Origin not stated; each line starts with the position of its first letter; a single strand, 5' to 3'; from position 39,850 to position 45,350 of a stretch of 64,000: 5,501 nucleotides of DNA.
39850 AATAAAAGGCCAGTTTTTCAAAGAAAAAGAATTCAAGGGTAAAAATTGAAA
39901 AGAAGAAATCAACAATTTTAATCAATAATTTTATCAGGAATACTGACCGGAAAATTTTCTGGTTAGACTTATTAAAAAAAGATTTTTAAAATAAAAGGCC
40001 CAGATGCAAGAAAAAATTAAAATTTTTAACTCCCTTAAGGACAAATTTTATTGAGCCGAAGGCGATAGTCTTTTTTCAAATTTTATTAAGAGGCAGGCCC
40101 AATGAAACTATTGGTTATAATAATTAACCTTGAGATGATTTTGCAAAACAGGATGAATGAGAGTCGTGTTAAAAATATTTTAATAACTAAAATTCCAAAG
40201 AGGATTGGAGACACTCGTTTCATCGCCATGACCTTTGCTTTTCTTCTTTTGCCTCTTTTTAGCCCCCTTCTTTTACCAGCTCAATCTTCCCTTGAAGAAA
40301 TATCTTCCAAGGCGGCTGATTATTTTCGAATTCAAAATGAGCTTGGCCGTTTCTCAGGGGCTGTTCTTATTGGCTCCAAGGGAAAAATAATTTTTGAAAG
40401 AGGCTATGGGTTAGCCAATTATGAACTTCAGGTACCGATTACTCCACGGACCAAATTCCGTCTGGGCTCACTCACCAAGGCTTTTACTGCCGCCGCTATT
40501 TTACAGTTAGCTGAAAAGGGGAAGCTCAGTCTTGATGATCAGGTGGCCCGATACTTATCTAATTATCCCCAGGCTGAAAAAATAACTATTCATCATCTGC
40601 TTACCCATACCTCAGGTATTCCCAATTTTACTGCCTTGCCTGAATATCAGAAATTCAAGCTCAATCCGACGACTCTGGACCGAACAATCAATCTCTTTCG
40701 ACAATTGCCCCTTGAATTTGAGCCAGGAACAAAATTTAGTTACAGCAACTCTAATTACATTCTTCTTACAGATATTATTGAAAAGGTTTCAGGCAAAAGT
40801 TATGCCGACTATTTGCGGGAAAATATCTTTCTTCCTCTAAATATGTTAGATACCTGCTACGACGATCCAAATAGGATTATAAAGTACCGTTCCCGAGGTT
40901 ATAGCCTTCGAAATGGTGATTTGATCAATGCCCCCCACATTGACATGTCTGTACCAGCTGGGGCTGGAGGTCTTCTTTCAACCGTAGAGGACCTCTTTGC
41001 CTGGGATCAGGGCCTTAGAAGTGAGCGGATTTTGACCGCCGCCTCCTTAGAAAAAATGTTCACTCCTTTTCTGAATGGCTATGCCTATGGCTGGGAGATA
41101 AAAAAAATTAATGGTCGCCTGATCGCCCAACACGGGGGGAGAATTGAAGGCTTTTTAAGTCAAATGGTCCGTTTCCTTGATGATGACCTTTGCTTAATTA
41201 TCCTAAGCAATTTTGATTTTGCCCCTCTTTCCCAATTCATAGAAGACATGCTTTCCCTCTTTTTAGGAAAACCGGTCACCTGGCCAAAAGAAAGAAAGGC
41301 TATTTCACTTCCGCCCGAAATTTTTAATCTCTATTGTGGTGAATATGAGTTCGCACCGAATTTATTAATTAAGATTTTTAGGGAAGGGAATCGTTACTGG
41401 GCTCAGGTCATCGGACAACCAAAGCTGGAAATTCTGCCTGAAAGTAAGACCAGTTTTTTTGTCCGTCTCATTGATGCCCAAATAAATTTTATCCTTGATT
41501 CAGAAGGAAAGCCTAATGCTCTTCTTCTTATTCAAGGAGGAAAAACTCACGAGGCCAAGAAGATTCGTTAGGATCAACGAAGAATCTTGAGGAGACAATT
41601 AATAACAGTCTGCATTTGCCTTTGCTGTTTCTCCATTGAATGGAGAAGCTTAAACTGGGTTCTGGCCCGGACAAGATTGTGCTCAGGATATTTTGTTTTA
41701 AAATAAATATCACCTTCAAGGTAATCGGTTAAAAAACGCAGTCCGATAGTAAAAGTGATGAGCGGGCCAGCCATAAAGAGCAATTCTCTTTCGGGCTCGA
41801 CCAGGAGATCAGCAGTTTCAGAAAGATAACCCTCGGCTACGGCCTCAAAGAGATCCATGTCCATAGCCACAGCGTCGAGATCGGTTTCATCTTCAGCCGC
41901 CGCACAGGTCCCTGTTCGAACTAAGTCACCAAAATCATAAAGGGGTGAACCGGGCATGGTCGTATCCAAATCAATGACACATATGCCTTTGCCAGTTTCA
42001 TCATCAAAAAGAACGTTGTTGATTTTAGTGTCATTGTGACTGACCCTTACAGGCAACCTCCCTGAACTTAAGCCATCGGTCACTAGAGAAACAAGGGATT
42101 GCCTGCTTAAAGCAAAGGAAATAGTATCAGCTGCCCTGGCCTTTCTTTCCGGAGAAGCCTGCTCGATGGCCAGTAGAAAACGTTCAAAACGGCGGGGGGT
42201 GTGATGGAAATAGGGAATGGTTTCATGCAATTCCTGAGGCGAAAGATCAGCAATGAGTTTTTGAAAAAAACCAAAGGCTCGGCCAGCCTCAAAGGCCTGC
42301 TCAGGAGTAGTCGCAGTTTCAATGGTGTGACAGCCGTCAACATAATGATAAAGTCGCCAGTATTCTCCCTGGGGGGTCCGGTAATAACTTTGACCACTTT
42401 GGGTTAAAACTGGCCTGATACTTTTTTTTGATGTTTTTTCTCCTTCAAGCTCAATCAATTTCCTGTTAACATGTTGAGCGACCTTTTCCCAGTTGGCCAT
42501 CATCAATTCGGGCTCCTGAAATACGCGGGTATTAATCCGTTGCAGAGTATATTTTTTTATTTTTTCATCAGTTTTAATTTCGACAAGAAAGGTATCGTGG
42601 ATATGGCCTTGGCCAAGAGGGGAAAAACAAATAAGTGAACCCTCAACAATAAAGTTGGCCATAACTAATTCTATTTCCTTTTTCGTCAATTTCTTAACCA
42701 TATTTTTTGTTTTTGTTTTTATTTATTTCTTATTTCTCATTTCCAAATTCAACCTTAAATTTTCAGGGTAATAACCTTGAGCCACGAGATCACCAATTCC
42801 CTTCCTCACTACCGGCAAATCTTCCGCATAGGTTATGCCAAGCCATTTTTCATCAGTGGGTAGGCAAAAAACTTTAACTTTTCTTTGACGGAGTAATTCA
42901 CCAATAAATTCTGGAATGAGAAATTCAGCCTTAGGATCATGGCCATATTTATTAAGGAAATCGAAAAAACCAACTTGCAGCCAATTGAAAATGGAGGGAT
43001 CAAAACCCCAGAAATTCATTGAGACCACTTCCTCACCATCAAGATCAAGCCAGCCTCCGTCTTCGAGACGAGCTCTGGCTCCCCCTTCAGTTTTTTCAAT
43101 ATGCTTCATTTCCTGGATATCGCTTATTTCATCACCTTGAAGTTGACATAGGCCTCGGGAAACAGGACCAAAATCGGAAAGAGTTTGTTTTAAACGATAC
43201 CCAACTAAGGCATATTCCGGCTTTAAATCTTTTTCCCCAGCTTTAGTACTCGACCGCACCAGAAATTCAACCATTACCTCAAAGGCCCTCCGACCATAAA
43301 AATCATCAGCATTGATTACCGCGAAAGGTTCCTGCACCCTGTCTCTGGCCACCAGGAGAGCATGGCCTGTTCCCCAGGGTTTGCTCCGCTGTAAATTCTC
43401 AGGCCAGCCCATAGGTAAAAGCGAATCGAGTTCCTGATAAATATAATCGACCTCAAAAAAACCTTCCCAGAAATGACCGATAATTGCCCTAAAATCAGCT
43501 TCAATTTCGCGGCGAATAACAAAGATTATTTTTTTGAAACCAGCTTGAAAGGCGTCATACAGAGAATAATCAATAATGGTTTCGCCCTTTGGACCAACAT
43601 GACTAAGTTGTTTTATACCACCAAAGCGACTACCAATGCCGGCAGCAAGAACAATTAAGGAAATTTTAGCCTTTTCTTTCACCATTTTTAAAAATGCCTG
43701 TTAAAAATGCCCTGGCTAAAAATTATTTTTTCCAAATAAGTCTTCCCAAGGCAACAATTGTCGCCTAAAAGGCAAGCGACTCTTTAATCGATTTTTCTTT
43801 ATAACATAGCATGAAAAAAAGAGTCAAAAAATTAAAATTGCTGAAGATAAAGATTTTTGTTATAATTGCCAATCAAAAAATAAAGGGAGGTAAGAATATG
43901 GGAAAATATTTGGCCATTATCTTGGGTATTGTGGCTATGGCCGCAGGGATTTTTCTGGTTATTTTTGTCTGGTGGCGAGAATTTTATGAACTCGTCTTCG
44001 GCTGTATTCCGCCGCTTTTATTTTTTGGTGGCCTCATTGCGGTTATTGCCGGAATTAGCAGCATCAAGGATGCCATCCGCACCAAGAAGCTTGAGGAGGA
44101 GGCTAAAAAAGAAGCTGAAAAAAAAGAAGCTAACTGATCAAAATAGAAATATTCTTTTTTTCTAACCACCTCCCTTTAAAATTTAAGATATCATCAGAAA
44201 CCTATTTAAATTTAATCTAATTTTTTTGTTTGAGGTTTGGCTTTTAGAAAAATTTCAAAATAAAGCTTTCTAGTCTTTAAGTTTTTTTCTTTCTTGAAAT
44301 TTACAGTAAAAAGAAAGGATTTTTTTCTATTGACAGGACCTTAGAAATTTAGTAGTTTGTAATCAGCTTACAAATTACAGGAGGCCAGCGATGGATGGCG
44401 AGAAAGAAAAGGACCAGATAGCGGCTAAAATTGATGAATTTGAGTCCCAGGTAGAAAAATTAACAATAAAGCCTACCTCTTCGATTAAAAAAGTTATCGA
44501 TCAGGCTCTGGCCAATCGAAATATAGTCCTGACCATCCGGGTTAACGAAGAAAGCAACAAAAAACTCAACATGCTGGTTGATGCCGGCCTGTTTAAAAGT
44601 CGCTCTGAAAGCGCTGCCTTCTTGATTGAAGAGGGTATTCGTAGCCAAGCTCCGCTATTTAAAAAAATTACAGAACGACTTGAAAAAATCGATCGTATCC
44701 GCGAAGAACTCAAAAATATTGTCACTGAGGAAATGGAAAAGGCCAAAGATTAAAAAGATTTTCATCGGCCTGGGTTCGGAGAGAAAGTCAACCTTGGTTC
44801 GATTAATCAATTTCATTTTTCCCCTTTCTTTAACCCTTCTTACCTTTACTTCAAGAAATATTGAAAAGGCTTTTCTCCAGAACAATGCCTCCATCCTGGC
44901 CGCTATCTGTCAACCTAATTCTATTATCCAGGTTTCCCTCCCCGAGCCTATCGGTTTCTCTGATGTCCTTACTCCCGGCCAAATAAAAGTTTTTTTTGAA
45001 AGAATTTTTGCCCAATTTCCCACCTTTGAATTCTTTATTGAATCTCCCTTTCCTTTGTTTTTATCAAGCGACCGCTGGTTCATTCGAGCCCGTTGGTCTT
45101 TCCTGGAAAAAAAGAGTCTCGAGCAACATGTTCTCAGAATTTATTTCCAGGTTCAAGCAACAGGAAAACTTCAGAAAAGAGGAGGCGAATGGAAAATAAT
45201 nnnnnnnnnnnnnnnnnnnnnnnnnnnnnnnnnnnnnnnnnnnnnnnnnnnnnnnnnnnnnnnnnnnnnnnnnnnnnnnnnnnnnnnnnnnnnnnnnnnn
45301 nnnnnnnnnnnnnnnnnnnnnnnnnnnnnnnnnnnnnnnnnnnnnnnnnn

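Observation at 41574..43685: NahK-like anomeric kinase translationally adjacent to an NTP-transferase: candidate two-enzyme UDP-HexNAc bypass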

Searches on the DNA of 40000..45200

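Call 87: search_rna_families(source=window, start=40000, end=45200, threshold=evalue, max_evalue=1)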
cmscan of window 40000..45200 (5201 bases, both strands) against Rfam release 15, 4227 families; matches with E-value up to 1: 3.
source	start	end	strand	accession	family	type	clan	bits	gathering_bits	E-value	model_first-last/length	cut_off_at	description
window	44092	44177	-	RF03598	MIR6024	Gene; miRNA;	-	23.9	72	0.17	1-99/99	no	MIR6024 microRNA precursor family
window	41443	41548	+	RF02322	TtnuHACA15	Gene; snRNA; snoRNA; HACA-box;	-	23.7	100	0.81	1-117/117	no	Tetrahymena snoRNA TtnuHACA15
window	42912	42944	+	RF01309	sR60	Gene; snRNA; snoRNA; CD-box;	CL00132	19.5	50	0.43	1-55/55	no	Small nucleolar RNA sR60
